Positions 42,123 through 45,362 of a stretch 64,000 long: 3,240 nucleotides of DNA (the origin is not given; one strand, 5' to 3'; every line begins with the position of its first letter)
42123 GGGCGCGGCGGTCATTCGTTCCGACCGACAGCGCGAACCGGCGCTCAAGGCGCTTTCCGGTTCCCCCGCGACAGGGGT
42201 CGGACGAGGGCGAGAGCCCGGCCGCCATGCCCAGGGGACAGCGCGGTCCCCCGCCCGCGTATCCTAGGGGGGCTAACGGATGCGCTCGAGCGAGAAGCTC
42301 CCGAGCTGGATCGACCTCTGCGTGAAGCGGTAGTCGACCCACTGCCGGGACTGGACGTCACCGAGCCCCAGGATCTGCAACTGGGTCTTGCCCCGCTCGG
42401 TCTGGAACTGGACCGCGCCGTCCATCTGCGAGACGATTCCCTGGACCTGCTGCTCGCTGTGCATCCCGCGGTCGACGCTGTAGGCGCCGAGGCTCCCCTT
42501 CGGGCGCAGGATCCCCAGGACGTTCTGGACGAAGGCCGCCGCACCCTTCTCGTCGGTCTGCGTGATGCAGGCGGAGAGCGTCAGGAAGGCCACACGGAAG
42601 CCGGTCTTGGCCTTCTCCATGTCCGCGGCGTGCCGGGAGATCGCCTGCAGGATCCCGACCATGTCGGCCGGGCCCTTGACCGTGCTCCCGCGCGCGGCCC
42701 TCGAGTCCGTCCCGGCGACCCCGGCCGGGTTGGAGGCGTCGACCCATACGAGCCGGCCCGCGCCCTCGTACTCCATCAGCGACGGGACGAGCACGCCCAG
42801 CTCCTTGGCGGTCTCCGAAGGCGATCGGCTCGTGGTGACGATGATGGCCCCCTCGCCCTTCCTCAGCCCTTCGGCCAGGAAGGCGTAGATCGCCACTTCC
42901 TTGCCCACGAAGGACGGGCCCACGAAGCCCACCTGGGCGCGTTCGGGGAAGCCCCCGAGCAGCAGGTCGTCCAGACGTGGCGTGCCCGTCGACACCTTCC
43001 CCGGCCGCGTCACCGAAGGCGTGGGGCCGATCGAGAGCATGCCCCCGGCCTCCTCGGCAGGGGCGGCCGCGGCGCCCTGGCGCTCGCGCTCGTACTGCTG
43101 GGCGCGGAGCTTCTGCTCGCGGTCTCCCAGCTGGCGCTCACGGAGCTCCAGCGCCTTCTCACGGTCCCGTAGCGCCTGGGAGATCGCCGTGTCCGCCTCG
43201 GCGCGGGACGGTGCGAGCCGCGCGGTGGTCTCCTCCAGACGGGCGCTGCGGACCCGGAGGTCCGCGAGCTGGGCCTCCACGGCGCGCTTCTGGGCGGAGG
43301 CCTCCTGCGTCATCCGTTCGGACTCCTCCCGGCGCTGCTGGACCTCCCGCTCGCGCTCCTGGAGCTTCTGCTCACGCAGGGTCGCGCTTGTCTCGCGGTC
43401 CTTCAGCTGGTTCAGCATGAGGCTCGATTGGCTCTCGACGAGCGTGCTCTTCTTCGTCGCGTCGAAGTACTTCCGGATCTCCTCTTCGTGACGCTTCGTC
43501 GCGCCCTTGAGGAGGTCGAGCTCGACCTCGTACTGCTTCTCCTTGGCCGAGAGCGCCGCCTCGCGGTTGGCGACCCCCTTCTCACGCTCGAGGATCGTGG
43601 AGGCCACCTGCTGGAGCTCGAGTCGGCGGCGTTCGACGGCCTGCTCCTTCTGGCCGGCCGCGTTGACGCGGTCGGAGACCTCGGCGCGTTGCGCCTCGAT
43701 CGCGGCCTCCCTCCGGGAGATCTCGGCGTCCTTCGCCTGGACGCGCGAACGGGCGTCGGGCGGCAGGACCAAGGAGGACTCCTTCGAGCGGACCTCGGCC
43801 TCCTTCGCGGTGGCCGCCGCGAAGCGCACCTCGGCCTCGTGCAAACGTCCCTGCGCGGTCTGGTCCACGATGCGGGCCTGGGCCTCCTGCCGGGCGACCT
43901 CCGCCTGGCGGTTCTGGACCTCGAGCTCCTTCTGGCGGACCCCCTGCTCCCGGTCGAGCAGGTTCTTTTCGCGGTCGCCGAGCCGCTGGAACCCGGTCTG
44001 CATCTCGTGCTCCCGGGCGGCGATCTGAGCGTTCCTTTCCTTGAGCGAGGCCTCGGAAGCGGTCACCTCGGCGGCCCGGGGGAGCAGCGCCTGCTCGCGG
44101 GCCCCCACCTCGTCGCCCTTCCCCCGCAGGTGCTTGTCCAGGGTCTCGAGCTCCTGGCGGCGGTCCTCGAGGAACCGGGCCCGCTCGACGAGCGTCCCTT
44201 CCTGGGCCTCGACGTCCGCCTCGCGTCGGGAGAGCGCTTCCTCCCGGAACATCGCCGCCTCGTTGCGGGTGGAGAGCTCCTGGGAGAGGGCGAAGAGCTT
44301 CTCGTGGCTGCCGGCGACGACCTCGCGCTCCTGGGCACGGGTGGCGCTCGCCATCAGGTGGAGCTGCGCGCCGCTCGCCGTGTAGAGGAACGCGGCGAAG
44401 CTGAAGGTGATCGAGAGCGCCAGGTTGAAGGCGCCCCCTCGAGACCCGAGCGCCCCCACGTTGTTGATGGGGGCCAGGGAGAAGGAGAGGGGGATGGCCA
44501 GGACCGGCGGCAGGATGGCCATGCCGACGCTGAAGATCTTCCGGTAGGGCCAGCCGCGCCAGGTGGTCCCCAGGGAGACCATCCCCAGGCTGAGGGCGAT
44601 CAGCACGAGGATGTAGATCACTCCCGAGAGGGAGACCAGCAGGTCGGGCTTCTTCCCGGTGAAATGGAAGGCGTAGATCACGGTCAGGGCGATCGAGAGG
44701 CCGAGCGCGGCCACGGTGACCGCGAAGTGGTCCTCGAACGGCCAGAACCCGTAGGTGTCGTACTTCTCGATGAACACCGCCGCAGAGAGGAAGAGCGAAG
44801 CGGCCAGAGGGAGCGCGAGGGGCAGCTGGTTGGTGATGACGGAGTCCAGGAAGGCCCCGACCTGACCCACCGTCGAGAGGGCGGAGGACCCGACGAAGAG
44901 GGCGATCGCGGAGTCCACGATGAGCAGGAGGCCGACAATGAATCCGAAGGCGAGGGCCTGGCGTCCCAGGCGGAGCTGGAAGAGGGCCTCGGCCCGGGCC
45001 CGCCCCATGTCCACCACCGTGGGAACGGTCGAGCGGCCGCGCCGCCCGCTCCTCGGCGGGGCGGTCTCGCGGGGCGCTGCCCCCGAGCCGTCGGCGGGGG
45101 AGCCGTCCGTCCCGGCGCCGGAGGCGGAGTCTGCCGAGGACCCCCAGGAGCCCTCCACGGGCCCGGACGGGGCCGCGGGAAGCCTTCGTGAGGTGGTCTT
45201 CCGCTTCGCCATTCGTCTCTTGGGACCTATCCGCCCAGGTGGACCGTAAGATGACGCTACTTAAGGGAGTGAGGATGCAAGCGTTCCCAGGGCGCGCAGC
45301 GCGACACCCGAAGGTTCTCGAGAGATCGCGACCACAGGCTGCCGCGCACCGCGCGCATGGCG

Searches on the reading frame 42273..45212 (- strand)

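Call 71: search_protein_families(library=pfam, proteins=[window:42273-45212:-], max_evalue=0.01)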
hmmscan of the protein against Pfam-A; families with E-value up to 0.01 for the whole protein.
window:42273-45212:- (979 aa): 2 families
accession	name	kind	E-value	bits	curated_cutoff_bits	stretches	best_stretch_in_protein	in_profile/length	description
PF06745.19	ATPase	-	6.9e-09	35.9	26.6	1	740-830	1-92/231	KaiC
PF23365.1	DUF7090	-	0.00071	19.8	27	1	844-939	93-185/192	Family of unknown function (DUF7090)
